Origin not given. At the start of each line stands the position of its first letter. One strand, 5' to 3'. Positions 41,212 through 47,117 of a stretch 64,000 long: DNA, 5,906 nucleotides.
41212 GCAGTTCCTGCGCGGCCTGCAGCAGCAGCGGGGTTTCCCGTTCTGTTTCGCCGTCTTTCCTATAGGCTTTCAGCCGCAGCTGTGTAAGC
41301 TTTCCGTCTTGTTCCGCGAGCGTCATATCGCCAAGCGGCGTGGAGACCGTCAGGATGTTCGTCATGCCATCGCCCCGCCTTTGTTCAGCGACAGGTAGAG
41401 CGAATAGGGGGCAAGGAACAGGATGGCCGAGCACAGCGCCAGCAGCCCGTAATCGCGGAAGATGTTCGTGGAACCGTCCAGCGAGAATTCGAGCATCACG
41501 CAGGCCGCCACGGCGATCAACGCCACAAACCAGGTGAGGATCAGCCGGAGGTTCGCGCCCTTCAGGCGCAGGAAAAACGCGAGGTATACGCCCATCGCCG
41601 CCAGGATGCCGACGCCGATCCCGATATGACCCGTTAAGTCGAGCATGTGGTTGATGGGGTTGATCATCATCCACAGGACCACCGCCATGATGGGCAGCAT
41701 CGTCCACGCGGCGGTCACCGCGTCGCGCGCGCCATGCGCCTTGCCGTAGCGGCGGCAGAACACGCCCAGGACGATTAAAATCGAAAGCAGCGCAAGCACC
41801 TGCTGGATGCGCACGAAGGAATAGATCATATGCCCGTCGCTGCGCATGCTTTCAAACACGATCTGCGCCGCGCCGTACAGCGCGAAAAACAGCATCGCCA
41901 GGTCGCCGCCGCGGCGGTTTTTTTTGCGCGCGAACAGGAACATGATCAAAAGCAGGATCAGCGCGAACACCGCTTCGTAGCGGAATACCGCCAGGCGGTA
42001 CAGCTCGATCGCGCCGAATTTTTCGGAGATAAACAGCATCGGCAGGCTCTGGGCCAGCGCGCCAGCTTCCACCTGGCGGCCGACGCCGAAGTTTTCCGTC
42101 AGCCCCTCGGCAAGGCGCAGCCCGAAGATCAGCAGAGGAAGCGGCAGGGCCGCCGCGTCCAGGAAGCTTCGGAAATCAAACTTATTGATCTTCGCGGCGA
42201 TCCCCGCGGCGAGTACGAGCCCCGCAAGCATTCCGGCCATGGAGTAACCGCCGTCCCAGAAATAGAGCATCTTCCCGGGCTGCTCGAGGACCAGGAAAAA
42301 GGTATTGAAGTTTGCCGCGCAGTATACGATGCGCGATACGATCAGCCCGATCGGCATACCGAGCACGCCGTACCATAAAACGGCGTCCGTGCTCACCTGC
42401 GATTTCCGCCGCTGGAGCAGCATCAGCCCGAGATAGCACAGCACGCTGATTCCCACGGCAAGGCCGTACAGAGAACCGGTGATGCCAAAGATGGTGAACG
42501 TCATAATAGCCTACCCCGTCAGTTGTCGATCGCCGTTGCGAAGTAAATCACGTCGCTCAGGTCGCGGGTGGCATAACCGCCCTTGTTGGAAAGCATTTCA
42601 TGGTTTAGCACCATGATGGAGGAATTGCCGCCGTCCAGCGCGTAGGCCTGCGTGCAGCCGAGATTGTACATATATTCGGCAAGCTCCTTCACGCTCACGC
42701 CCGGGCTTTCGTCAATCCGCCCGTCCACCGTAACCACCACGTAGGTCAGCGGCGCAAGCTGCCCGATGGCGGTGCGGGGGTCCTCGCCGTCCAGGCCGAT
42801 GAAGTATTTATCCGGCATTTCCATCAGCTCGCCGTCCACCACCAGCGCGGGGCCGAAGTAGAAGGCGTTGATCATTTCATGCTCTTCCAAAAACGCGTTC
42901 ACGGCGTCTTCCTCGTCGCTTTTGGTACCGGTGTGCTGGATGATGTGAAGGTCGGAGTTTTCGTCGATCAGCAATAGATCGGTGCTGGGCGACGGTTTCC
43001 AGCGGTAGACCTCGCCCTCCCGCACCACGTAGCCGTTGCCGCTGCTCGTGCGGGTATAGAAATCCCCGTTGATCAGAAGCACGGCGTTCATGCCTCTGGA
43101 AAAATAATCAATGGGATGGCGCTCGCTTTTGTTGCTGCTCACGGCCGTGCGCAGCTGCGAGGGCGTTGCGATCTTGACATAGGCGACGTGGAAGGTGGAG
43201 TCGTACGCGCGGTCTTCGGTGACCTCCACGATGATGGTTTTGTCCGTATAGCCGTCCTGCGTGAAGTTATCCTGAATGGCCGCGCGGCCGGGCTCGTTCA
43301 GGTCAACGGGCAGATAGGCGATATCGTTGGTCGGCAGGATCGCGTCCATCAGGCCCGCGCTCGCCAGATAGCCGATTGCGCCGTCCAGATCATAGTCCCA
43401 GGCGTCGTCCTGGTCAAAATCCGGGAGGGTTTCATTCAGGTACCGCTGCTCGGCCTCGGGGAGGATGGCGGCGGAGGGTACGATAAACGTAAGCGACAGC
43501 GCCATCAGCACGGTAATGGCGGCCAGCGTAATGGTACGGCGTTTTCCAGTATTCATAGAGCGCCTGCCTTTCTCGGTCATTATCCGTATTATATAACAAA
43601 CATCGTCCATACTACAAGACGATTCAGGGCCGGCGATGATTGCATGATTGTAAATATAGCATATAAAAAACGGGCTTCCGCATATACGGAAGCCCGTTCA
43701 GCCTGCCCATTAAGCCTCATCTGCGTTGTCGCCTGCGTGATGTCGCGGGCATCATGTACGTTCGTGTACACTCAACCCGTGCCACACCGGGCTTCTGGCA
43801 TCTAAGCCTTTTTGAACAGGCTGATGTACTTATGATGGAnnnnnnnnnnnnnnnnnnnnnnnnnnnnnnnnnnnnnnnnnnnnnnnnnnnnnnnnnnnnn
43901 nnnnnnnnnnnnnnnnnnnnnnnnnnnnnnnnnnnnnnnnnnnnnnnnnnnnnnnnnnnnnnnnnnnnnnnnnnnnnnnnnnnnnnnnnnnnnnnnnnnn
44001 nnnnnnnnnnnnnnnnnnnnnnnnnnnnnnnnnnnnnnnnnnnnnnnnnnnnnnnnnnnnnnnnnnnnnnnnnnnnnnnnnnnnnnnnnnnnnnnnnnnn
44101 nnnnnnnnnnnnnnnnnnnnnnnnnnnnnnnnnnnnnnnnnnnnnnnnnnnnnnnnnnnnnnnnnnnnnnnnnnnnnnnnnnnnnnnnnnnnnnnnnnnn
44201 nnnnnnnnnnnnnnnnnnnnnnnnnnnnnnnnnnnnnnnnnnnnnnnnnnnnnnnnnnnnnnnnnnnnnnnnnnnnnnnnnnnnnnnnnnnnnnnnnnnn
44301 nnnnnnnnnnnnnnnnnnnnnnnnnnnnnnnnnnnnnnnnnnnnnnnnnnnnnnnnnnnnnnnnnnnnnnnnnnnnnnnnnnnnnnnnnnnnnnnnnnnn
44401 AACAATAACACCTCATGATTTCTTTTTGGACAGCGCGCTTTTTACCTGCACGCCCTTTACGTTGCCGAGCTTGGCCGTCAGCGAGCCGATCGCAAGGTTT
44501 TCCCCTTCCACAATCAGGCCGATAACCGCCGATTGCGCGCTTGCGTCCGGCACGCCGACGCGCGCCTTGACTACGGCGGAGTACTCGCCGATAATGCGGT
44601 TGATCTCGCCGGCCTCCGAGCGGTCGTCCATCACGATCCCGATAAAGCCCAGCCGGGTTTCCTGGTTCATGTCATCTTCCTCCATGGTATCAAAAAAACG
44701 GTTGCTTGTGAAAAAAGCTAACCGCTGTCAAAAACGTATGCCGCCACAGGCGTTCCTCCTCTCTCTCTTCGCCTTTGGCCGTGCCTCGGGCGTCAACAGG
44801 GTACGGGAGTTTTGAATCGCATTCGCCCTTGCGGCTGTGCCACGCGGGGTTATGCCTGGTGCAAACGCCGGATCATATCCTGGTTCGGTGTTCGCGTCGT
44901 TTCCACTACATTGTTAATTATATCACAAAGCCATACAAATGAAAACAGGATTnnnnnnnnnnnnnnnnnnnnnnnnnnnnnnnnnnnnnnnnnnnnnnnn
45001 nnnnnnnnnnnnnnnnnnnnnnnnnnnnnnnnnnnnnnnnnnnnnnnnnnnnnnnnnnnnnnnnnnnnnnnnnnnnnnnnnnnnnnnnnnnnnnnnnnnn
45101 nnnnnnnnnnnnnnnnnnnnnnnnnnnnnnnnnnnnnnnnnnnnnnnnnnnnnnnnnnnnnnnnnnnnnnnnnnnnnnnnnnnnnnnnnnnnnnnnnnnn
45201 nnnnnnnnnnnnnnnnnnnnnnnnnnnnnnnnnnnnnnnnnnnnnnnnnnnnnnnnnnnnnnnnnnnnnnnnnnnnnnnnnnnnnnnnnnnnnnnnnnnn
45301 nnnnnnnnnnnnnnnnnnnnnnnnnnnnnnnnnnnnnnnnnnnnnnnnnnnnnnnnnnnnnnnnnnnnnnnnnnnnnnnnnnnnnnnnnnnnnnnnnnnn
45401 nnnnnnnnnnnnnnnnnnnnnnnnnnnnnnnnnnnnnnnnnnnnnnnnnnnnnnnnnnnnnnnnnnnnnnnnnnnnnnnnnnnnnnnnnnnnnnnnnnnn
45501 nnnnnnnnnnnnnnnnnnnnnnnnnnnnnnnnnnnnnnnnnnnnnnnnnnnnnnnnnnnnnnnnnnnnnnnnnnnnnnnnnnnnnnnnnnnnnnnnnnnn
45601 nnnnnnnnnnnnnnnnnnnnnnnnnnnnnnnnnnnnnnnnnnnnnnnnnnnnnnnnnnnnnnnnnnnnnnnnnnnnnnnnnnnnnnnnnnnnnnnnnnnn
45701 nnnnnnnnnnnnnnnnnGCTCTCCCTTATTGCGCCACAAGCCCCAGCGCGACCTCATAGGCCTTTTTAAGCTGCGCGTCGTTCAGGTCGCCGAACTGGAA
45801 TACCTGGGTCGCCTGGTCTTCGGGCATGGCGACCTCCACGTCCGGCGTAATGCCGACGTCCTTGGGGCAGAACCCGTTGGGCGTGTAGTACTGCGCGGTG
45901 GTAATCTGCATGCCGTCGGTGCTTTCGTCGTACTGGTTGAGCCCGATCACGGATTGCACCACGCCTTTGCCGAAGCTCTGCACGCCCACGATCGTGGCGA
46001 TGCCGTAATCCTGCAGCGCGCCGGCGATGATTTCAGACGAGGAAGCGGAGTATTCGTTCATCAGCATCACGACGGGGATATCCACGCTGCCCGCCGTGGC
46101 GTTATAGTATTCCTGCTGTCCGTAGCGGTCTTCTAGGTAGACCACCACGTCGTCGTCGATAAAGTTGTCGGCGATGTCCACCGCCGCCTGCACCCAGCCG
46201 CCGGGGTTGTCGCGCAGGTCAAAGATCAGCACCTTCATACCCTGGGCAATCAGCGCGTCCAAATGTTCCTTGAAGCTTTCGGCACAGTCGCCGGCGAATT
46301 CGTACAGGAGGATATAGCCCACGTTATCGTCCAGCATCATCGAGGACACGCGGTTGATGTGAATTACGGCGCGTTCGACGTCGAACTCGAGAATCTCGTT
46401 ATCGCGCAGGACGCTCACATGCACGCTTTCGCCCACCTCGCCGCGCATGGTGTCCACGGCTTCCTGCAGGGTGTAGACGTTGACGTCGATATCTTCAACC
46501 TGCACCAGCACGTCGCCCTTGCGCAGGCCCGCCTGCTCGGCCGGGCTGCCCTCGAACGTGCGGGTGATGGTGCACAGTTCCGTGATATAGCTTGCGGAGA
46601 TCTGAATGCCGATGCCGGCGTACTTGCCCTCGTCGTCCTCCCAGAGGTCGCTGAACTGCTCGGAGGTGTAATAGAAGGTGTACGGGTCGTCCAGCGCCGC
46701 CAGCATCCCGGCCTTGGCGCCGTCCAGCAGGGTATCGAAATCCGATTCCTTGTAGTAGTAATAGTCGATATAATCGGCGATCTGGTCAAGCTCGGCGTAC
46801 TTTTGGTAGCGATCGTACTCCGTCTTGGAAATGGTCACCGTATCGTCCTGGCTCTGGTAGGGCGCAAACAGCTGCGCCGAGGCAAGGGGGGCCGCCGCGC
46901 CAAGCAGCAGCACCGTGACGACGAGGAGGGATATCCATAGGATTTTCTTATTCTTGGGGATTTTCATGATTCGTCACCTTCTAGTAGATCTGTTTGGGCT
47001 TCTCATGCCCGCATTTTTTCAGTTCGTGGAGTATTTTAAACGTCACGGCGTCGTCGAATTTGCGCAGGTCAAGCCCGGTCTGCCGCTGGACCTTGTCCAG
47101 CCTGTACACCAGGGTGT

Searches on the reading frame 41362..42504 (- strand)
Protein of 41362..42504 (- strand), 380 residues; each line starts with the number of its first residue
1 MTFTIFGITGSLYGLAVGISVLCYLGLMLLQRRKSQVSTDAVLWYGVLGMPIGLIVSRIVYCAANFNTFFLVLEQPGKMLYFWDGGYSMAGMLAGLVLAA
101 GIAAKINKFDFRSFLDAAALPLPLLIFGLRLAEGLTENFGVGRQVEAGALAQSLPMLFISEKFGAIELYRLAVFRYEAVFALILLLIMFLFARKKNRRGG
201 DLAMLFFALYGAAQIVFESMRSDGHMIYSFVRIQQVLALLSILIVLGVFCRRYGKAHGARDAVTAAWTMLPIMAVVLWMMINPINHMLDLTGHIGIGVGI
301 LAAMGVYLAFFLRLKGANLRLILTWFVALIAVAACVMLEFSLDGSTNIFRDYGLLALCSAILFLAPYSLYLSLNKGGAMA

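Call 102: search_protein_families(library=pfam, proteins=[window:41362-42504:-], max_evalue=0.00001)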
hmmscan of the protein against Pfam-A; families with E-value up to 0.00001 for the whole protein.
window:41362-42504:- (380 aa): 1 family
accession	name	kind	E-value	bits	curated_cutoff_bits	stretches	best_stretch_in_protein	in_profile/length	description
PF01790.23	LGT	-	2.9e-23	82.9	24.9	1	3-249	4-238/240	Prolipoprotein diacylglyceryl transferase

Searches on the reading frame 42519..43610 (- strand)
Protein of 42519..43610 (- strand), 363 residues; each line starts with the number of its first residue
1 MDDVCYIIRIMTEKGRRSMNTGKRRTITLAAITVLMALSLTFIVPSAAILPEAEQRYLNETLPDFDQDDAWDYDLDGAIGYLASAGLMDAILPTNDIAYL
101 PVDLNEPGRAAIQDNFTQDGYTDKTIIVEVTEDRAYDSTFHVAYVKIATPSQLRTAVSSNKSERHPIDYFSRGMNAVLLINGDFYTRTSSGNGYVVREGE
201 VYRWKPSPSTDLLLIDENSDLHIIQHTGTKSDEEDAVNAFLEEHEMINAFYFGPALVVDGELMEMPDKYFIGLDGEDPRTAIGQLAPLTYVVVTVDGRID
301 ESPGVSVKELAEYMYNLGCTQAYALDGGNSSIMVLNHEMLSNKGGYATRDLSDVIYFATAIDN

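Call 102: search_protein_families(library=pfam, proteins=[window:42519-43610:-], max_evalue=0.00001)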
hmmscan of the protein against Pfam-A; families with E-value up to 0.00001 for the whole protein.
window:42519-43610:- (363 aa): 1 family
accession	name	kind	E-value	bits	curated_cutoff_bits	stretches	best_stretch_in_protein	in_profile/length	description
PF09992.14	NAGPA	-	1e-28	101.1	25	1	175-357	2-168/169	Phosphodiester glycosidase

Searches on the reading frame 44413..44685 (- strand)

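Call 102: search_protein_families(library=pfam, proteins=[window:44413-44685:-], max_evalue=0.00001)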
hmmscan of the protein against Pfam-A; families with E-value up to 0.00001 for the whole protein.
window:44413-44685:- (90 aa): 1 family
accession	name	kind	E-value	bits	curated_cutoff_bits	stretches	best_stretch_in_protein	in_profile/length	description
PF21699.3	TM1266-like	-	7e-20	71.2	27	1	11-83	1-74/74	Iron-only hydrogenase system regulator, putative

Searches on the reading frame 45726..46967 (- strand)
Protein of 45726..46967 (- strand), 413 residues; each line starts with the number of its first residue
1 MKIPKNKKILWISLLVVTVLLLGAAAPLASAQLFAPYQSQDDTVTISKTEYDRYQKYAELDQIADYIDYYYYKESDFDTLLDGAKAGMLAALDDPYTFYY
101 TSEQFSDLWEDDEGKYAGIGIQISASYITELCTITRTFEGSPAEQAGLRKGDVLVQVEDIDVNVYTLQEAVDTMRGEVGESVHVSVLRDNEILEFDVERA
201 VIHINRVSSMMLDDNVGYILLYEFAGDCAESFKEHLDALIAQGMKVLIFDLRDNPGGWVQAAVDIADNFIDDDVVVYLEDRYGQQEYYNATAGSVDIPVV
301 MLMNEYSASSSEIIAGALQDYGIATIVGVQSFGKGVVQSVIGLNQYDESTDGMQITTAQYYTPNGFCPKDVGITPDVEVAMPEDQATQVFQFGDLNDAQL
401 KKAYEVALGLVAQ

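Call 103: search_protein_families(library=pfam, proteins=[window:45726-46967:-], max_evalue=0.00001)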
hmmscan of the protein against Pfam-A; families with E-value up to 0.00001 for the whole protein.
window:45726-46967:- (413 aa): 5 families
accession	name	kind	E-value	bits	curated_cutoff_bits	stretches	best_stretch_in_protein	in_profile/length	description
PF03572.23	Peptidase_S41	-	3.8e-47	160.4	24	1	215-379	1-165/165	Peptidase family S41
PF17820.7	PDZ_6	-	1.7e-11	44.1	27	1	139-188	7-54/54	PDZ domain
PF22694.1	CtpB_N-like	-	2.9e-09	37.7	27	1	20-102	1-83/85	Activating protease CtpB N-terminal domain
PF13180.12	PDZ_2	-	4.3e-08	33.8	27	1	133-198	15-79/80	PDZ domain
PF00595.29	PDZ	-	6.7e-08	33.2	23.2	1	116-186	9-80/81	PDZ domain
